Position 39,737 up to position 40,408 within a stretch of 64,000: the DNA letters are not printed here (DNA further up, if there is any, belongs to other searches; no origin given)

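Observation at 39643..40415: Two DtxR-family paralogues and a two-flavour palindrome code (GTTAG-N6-CTAAC versus GTTCG-N6-CGAAC) wiring the iron/heme operons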

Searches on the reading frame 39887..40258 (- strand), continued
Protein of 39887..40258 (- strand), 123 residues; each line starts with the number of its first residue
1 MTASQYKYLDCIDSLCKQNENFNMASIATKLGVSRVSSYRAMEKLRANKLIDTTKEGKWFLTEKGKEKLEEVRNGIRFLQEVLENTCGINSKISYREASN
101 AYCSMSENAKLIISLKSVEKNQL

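Call 41: find_encoding_contigs(protein=P0255, flank=6000, max_places=1)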
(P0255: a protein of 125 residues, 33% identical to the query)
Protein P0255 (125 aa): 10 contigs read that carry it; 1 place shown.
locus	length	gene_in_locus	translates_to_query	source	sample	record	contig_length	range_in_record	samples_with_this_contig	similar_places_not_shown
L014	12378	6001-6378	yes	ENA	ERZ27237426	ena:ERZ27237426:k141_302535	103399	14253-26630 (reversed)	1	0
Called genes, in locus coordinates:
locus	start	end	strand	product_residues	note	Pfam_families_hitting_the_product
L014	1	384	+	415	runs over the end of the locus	PF00005:ABC_tran, PF08402:TOBE_2 (weak)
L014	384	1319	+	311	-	PF00528:BPD_transp_1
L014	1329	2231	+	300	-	PF00528:BPD_transp_1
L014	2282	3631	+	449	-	PF01547:SBP_bac_1, PF13416:SBP_bac_8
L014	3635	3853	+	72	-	-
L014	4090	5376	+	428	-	PF13173:AAA_14, PF13635:DUF4143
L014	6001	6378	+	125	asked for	PF01325:Fe_dep_repress (weak), PF08279:HTH_11 (weak)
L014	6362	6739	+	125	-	PF11756:YgbA_NO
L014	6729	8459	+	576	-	PF00664:ABC_membrane, PF00005:ABC_tran, PF02463:SMC_N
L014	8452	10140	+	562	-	PF00664:ABC_membrane, PF00005:ABC_tran, PF02463:SMC_N (weak), PF13304:AAA_21 (faint)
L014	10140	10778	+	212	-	PF09605:Trep_Strep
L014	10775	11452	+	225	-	PF02361:CbiQ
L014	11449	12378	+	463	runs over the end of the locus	PF03193:RsgA_GTPase (faint), PF03215:Rad17 (faint), PF13476:AAA_23 (faint), PF13555:AAA_29 (faint), PF00005:ABC_tran, PF20720:nSTAND3 (faint), PF02463:SMC_N (weak), PF00005:ABC_tran, +2 more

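Call 42: find_encoding_contigs(protein=P0298, flank=6000, max_places=1)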
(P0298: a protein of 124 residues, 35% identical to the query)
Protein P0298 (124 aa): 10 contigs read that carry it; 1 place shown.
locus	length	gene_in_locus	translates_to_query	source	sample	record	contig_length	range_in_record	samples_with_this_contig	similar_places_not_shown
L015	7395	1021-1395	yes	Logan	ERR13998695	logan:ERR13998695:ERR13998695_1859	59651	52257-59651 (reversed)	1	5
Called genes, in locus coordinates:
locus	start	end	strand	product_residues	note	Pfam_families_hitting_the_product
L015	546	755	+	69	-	-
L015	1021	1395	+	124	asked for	-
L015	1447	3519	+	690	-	PF00005:ABC_tran, PF02463:SMC_N, PF13304:AAA_21 (faint)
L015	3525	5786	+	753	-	PF00005:ABC_tran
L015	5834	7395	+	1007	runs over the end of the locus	PF09479:Flg_new, PF13306:LRR_5 (weak)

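Call 58: search_solved_structures(query=A2, max_evalue=0.01, show_alignments=2)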
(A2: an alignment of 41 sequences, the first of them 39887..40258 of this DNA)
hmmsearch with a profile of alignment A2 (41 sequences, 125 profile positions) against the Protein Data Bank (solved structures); distinct sequences matched with E-value up to 0.01: 39.
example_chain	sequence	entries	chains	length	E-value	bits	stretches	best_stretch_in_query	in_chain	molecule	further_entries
2x4h_A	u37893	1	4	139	2.5e-09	40.3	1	4-95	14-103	HYPOTHETICAL PROTEIN SSO2273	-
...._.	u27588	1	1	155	3.6e-08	36.6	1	8-119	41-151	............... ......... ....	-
5cvi_A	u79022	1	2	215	8.6e-08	35.4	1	1-118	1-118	SloR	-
1on2_A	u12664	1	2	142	2.2e-07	34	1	7-120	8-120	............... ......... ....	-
1on1_A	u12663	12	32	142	2.6e-07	33.8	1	7-120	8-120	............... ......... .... | HTH-type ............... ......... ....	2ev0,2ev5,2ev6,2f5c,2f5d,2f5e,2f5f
6o5c_A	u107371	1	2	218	2.8e-07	33.7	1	1-108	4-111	Putative metal-dependent transcriptional regulator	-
4hv6_A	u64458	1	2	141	3e-07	33.6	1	8-120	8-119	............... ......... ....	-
4hx4_A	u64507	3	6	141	3.2e-07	33.5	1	8-120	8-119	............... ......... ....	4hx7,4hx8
3r60_A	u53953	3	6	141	3.8e-07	33.3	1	8-120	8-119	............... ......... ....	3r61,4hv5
3hrs_A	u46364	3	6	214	1.1e-06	31.8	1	8-115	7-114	Metalloregulator ScaR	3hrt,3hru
6kta_A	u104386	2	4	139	4.7e-06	29.7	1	8-118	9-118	HTH-type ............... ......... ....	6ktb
1b1b_A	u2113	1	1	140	3e-05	27.1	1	8-119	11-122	PROTEIN (IRON DEPENDENT REGULATOR)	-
2isy_A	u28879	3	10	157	4.3e-05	26.6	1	8-119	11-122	Iron-dependent repressor ideR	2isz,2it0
1p92_A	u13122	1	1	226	5.2e-05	26.4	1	8-120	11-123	Diphtheria toxin repressor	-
1xcv_A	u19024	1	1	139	7.3e-05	25.9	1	8-120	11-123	Diphtheria toxin repressor mutant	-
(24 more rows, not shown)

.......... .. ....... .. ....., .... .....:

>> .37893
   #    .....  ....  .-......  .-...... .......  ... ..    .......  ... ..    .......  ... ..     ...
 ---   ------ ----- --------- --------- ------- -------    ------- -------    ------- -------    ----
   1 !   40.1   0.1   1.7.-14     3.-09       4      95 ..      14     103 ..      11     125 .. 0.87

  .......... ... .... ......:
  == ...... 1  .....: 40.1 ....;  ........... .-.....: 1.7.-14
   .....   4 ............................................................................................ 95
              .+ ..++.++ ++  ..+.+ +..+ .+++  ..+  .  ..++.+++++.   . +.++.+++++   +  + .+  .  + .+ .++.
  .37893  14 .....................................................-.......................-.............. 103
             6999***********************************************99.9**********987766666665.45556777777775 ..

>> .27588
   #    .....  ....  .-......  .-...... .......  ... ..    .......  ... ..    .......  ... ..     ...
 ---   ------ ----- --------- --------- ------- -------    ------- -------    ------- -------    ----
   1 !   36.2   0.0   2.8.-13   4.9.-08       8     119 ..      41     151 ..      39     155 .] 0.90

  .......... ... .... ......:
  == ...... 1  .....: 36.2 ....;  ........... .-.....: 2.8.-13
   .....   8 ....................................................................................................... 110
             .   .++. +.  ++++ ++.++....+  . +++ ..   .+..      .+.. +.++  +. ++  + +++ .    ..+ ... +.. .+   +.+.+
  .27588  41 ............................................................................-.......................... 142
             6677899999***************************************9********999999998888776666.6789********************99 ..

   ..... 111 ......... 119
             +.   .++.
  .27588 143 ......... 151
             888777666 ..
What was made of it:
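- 39887..40258 (-): P1: divergent DtxR-fold regulator, 123 aa, from an unnamed subfamily. It has Lys7 at the Met10 position and no Cys102, Glu105, His79, Glu83 or His98 equivalents. It keeps conserved Cys87 and Cys103, the latter at the His106 position. Its recognition helix reads S34-R-V36-S, so DtxR positions 37 and 39 are Ser and Val. The family profile matches solved DtxR/MntR structures (call 58).
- On DtxR/MntR family (P1): The profile matches PDB sequences at E from 2.5e-9 to 1e-4 over positions 8-120 (call 58).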

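Call 63: predict_structure(alignment_id=A2)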
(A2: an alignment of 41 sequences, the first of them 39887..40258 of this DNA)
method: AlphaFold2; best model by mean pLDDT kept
length: 123 residues; sequences in the alignment: 41
mean_pLDDT: 93.4   pTM: 0.81
mean pLDDT of the five models: 93.4, 92.4, 92.0, 91.6, 89.5
residues with pLDDT >= 90: 103; 70-90: 19; 50-70: 1; < 50: 0
segments of 3 or more residues with pLDDT < 50: none
pLDDT, mean of each block of 10 residues (from residue 1): 94 90 89 95 96 91 97 96 97 97 96 90 71
secondary structure, 60 per line:
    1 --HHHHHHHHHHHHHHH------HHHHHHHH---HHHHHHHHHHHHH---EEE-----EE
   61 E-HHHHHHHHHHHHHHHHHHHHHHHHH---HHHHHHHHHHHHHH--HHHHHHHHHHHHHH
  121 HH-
elements in order: H3-17 H24-31 H35-47 E51-53 E59-61 H63-87 H91-104 H107-122

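Call 67: fold_search(model_id=the predicted structure, library=pdb)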
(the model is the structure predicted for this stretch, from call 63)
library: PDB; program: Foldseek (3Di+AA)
matches with E <= 10: 1498; with E <= 0.001: 81
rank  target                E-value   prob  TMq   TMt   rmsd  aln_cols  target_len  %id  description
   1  1ddn_A                1.3e-05  1.00  0.71  0.74   2.7       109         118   18  DIPHTHERIA TOX REPRESSOR (C102D MUTANT)/TOX DNA OPERATOR COMPLEX (released 1998-10-14)
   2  2x4h_A                1.4e-05  1.00  0.74  0.71   2.7       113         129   16  Crystal Structure of the hypothetical protein SSo2273 from Sulfolobus solfataricus (released 2010-07-21)
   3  1on2_A                1.9e-05  1.00  0.73  0.67   3.4       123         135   20  Bacillus subtilis Manganese Transport Regulator (MntR), D8M Mutant, Bound to Manganese (released 2003-07-15)
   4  8pvz_B                2.5e-05  1.00  0.79  0.70   2.7       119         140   23  Manganese-dependent transcriptional repressor DR2539 complexed with cadmium (released 2024-05-08)
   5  8pw0_A                2.8e-05  1.00  0.75  0.68   2.8       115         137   23  Manganese-dependent transcriptional repressor DR2539 complexed with manganese and bound to dr1709 promotor (released 2024-05-08)
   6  2x4h_B                2.9e-05  1.00  0.69  0.66   3.1       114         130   18  Crystal Structure of the hypothetical protein SSo2273 from Sulfolobus solfataricus (released 2010-07-21)
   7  8pvt_A                3.3e-05  1.00  0.72  0.67   2.7       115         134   23  Manganese-dependent transcriptional repressor DR2539 complexed with cadmium (SAD 7 keV) (released 2024-05-08)
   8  5cvi_A                3.7e-05  1.00  0.79  0.48   2.4       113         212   21  Structure of the manganese regulator SloR (released 2015-08-12)
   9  2x4h_C                3.7e-05  1.00  0.70  0.66   3.1       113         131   17  Crystal Structure of the hypothetical protein SSo2273 from Sulfolobus solfataricus (released 2010-07-21)
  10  8pvt_B                4.2e-05  1.00  0.78  0.70   2.5       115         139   23  Manganese-dependent transcriptional repressor DR2539 complexed with cadmium (SAD 7 keV) (released 2024-05-08)
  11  7b25_A                4.5e-05  1.00  0.72  0.65   3.0       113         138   19  DtxR-like iron-dependent regulator IdeR (Q43A variant) complexed with cobalt and its consensus DNA-binding sequence (released 2021-03-03)
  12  1xcv                  4.5e-05  1.00  0.72  0.65   3.2       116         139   18  Crystal Structure Of (H79AC102D)Dtxr complexed with Nickel(II) (released 2005-08-16)
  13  7b24_B                4.8e-05  1.00  0.72  0.42   3.0       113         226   19  DtxR-like iron-dependent regulator IdeR (P39G variant) complexed with cobalt and its consensus DNA-binding sequence (released 2021-03-03)
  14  1g3t_A                5.1e-05  1.00  0.71  0.44   2.9       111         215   19  CYS102SER DTXR (released 2001-10-25)
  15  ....                  5.4e-05  1.00  0.71  0.69   3.3       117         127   22  Crystal structure of diphtheria toxin repressor like protein from E. coli (released 2007-05-15)
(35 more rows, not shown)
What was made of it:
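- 39887..40258 (-): The AlphaFold2 model has pLDDT 93.4, and Foldseek top hits are DtxR, MntR, IdeR and SloR at TM 0.70-0.80 (calls 63, 67).
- On DtxR/MntR family (P1): Foldseek hits to DtxR, MntR, IdeR and SloR at TM 0.70-0.80, probability 1.00 (calls 63, 67).
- Closest known: SSO2273. Same: It is the best sequence hit of the P1-family profile (E 2.5e-9) and a top fold match (TM 0.74) (calls 58, 67).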

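Call 70: list_cluster_members(proteins=[window:39887-40258:-, window:40416-40787:-, P0189, P0039])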
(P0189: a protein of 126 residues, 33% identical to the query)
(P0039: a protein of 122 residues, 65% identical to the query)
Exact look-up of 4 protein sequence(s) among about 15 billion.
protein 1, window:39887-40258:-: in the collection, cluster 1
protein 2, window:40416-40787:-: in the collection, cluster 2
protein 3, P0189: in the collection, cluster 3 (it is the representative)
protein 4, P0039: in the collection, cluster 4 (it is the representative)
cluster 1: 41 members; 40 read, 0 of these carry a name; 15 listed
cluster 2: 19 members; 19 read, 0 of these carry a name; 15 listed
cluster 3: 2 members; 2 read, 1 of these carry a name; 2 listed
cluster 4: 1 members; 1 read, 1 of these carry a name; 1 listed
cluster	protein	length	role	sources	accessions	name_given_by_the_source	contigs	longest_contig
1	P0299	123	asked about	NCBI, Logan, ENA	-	-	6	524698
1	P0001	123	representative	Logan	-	-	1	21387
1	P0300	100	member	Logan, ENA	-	-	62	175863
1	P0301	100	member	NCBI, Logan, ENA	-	-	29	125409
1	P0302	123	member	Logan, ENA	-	-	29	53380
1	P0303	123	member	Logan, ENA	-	-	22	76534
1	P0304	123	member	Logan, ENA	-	-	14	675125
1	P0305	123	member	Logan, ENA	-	-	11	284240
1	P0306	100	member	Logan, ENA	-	-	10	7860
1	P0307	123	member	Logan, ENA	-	-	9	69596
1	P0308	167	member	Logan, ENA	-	-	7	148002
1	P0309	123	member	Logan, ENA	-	-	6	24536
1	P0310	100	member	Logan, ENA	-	-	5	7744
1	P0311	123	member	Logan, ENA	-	-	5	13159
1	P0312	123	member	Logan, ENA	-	-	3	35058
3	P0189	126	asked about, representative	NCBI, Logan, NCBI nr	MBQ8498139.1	MAG: helix-turn-helix domain-containing protein [Clostridia bacterium] | helix-turn-helix domain-containing protein [Clostridia bacterium]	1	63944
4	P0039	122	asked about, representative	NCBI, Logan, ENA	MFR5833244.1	MAG: metal-dependent transcriptional regulator [Acutalibacteraceae bacterium]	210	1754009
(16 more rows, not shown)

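Call 84: find_encoding_contigs(protein=P0220, flank=7000, max_places=4)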
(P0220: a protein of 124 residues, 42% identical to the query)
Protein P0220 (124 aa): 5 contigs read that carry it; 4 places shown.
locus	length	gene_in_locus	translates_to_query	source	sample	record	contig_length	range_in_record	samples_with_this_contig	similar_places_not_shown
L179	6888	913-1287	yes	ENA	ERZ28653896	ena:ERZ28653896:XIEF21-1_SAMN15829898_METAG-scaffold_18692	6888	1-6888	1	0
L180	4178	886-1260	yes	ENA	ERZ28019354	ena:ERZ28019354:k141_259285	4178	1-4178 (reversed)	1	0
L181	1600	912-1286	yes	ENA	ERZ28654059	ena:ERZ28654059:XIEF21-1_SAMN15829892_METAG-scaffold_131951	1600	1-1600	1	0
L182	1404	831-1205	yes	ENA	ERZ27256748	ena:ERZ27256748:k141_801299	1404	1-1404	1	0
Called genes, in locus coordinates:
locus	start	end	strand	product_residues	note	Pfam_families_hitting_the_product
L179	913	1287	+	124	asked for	PF01047:MarR (weak), PF01325:Fe_dep_repress (weak)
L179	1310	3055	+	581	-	PF00664:ABC_membrane, PF00005:ABC_tran, PF02463:SMC_N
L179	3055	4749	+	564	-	PF00664:ABC_membrane, PF00005:ABC_tran, PF02463:SMC_N (weak)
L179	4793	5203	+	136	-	PF04304:DUF454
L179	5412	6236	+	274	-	-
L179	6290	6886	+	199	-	?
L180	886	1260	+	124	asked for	PF01047:MarR (weak), PF01325:Fe_dep_repress (weak)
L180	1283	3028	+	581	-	PF00664:ABC_membrane, PF00005:ABC_tran, PF02463:SMC_N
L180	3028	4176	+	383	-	?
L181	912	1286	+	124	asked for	PF01047:MarR (weak), PF01325:Fe_dep_repress (weak)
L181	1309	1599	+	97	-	?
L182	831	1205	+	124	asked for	PF01047:MarR (weak), PF01325:Fe_dep_repress (weak)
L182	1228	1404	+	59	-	?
